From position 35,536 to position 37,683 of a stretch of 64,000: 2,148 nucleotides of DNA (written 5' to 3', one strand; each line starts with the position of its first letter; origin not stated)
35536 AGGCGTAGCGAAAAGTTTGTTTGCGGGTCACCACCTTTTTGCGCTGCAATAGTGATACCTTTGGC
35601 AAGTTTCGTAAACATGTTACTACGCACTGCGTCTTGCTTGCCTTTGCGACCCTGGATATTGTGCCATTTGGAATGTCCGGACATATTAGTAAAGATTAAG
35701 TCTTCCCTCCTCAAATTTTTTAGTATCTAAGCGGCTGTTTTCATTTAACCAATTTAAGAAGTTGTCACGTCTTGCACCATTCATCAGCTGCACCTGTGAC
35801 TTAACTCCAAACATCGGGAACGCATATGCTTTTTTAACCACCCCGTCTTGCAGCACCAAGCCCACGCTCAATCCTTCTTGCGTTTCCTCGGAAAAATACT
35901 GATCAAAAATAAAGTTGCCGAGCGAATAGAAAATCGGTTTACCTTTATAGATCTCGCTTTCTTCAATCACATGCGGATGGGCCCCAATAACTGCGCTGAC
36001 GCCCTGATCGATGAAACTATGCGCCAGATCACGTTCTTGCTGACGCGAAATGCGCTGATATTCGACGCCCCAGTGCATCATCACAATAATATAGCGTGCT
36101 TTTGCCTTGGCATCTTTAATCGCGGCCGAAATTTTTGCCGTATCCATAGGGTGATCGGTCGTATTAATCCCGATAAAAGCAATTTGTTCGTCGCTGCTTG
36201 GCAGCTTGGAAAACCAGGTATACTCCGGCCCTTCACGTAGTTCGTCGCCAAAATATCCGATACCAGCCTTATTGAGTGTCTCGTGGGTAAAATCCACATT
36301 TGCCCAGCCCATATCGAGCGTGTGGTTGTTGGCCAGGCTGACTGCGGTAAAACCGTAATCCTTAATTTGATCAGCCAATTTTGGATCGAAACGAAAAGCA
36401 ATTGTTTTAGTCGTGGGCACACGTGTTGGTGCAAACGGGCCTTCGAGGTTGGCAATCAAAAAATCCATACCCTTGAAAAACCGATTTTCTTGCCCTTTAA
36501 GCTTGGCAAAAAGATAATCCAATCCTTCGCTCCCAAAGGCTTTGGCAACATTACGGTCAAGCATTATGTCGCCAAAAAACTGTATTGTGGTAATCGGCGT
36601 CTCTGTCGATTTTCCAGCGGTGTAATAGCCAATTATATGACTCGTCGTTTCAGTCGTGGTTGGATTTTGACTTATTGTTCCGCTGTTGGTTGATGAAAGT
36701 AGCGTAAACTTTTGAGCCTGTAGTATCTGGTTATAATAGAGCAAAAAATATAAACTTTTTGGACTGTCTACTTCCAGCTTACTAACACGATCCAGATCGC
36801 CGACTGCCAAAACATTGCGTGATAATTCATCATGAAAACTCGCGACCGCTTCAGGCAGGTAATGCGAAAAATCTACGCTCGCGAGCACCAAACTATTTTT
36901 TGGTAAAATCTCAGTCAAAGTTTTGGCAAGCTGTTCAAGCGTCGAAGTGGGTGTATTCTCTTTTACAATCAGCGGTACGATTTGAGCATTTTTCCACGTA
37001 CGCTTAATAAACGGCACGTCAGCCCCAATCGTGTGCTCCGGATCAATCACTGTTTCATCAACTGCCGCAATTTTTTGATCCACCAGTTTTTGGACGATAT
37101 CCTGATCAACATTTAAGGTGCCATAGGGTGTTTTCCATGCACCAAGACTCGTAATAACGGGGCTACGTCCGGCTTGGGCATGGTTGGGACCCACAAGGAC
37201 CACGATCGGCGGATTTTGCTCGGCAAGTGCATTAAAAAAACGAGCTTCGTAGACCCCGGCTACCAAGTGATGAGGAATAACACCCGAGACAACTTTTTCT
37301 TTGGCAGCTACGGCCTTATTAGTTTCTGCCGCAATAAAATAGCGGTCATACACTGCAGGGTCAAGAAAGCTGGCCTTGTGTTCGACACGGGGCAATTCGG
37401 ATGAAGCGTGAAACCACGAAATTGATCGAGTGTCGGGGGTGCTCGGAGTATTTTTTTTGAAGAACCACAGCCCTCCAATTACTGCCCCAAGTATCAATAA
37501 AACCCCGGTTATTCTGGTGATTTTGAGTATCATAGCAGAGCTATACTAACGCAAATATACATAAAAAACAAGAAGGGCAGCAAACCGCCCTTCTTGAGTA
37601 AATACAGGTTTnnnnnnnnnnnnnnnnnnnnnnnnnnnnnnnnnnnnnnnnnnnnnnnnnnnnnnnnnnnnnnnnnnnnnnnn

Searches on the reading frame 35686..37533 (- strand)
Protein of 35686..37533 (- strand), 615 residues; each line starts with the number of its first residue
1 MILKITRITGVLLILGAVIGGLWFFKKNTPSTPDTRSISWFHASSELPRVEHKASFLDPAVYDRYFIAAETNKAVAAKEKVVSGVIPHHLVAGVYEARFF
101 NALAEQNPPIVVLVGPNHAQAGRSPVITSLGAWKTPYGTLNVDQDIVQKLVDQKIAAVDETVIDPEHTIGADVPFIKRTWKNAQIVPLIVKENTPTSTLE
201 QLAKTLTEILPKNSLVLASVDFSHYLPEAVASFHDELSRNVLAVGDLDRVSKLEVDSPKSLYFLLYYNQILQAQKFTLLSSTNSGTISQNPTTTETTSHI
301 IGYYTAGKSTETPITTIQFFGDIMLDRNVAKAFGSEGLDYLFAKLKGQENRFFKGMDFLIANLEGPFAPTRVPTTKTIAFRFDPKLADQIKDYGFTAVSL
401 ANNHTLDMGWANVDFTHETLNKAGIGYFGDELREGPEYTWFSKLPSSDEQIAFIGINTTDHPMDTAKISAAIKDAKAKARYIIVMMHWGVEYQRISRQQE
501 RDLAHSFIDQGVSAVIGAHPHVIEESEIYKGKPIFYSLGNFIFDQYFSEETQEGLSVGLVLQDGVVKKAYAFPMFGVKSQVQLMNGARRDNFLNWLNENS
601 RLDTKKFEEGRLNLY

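Call 72: search_protein_families(library=pfam, proteins=[window:35686-37533:-], max_evalue=0.001)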
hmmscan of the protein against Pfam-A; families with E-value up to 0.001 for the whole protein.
window:35686-37533:- (615 aa): 2 families
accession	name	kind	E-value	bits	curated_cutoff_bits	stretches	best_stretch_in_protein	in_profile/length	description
PF09587.15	PGA_cap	-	7.5e-59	199.7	27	1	316-545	1-255/255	Bacterial capsule synthesis protein PGA_cap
PF01875.22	Memo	-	1.1e-28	100.7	27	1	78-236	33-198/269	Memo-like protein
